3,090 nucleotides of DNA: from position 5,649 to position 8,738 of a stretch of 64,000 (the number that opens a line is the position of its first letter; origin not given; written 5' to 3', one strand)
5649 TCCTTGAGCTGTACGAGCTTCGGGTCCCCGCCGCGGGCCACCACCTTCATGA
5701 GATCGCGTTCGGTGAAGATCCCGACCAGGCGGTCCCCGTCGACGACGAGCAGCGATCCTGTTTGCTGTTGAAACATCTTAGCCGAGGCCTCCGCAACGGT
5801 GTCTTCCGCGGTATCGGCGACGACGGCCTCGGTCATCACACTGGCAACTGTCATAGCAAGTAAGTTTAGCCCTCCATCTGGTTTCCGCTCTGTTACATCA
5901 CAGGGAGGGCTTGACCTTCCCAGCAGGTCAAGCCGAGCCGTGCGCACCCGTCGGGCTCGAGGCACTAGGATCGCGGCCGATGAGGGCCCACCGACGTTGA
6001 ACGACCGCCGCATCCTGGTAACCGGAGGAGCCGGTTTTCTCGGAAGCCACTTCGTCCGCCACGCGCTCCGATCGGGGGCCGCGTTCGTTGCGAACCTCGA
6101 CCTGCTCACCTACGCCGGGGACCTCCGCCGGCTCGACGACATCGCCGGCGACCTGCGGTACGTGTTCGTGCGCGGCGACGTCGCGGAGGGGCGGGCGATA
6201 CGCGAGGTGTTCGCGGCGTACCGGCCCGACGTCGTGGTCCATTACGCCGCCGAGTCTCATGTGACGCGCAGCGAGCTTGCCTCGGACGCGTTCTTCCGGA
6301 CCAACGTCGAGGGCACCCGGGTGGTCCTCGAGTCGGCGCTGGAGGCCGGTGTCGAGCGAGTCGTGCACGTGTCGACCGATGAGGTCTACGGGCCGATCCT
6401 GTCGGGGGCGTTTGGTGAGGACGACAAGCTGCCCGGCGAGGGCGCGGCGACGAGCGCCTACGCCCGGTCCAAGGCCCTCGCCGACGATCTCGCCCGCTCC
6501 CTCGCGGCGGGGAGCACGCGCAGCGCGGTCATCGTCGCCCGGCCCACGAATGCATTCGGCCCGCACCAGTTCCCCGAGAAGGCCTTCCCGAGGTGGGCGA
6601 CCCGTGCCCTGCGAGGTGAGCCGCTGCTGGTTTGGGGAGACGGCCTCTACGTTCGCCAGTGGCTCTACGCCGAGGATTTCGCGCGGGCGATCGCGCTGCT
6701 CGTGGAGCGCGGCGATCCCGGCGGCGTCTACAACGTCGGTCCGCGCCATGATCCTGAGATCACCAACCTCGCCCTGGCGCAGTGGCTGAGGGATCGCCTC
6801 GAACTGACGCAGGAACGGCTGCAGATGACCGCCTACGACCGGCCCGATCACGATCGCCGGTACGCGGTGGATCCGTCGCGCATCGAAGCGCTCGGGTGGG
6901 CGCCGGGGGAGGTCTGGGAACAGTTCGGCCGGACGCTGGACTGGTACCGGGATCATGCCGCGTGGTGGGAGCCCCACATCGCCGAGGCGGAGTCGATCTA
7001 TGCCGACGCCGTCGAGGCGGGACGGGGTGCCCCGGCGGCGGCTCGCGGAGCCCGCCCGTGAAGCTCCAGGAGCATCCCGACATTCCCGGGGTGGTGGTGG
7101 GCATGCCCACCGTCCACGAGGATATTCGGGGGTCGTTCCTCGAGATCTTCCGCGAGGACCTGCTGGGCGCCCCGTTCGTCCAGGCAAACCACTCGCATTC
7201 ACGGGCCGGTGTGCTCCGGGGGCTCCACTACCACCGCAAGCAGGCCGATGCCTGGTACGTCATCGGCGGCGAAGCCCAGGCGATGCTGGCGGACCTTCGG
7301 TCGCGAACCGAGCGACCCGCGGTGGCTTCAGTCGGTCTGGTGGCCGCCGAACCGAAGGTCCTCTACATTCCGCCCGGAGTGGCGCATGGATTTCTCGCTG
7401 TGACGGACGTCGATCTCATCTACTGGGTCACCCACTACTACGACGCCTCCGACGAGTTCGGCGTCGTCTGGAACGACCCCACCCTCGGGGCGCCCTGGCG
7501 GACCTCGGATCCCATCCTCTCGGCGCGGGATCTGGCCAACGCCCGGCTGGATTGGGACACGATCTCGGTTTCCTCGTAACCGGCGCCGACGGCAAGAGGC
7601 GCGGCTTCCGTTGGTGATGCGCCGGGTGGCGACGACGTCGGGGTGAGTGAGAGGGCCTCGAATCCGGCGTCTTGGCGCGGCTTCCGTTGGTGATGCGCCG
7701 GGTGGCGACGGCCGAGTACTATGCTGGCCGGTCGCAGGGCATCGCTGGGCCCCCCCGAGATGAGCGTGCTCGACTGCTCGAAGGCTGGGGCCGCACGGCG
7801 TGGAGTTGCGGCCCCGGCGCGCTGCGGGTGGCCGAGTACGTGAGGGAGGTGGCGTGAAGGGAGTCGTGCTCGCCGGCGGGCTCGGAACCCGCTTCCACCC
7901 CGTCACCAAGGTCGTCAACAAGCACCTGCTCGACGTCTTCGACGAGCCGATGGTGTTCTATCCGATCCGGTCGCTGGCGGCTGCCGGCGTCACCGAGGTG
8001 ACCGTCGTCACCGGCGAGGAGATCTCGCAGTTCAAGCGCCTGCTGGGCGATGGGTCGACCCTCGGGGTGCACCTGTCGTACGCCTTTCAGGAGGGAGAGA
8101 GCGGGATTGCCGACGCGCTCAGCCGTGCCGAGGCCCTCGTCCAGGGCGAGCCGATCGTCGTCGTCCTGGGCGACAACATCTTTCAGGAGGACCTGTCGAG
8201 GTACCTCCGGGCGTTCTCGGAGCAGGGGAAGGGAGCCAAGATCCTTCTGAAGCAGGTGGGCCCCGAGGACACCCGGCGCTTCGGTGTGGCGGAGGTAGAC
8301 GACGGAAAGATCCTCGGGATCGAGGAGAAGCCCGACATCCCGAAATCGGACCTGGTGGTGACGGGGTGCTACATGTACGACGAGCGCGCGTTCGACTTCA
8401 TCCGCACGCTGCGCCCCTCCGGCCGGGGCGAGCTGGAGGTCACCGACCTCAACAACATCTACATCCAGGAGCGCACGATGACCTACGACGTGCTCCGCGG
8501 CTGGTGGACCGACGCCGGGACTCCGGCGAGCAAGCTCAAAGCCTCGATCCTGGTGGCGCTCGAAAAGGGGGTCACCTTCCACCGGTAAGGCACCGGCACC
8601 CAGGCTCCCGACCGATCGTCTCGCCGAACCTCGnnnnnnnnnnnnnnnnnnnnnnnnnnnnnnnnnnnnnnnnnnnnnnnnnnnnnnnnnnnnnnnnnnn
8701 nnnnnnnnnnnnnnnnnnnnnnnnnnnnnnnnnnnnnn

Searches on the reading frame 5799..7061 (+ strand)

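Call 53: search_protein_families(library=pfam, proteins=[window:5799-7061:+], max_evalue=0.001)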
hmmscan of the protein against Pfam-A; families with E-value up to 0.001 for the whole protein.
window:5799-7061:+ (420 aa): 7 families
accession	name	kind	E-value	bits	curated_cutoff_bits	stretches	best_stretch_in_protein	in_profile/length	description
PF01370.27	Epimerase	-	2.4e-59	201.1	20.9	1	72-314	1-240/240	NAD dependent epimerase/dehydratase family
PF16363.11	GDP_Man_Dehyd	-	1.7e-48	166.3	27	1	73-370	1-322/332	GDP-mannose 4,6 dehydratase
PF01073.25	3Beta_HSD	-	1.1e-22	80.9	22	1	73-300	1-227/280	3-beta hydroxysteroid dehydrogenase/isomerase family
PF02719.21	Polysacc_synt_2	-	2.4e-17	63.5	20.2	1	72-200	1-135/293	Polysaccharide biosynthesis protein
PF04321.23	RmlD_sub_bind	-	2.9e-16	59.9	27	1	71-344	2-241/287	RmlD substrate binding domain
PF07993.18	NAD_binding_4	-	2e-12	47.3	20.1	1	74-254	1-209/258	Male sterility protein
PF13460.12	NAD_binding_10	-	5.9e-06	26.7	27.2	1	76-233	1-132/184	NAD(P)H-binding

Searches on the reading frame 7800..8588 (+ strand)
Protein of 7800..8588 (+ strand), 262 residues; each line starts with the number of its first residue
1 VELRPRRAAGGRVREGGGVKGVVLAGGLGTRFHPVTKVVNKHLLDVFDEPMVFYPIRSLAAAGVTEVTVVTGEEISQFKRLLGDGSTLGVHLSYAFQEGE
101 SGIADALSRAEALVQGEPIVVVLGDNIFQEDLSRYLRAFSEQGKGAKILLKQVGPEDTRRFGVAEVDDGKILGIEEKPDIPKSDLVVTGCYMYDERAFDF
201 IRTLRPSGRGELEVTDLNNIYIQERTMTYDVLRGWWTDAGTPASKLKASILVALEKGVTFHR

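Call 86: search_protein_families(library=pfam, proteins=[window:7800-8588:+], max_evalue=0.01)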
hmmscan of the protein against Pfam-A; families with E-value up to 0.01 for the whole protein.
window:7800-8588:+ (262 aa): 2 families
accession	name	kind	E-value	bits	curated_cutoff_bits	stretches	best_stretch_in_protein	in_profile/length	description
PF00483.29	NTP_transferase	-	6.8e-50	170.4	21.2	1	20-249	1-239/245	Nucleotidyl transferase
PF12804.13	NTP_transf_3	-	3.8e-12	47.1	27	1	21-143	1-115/160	MobA-like NTP transferase domain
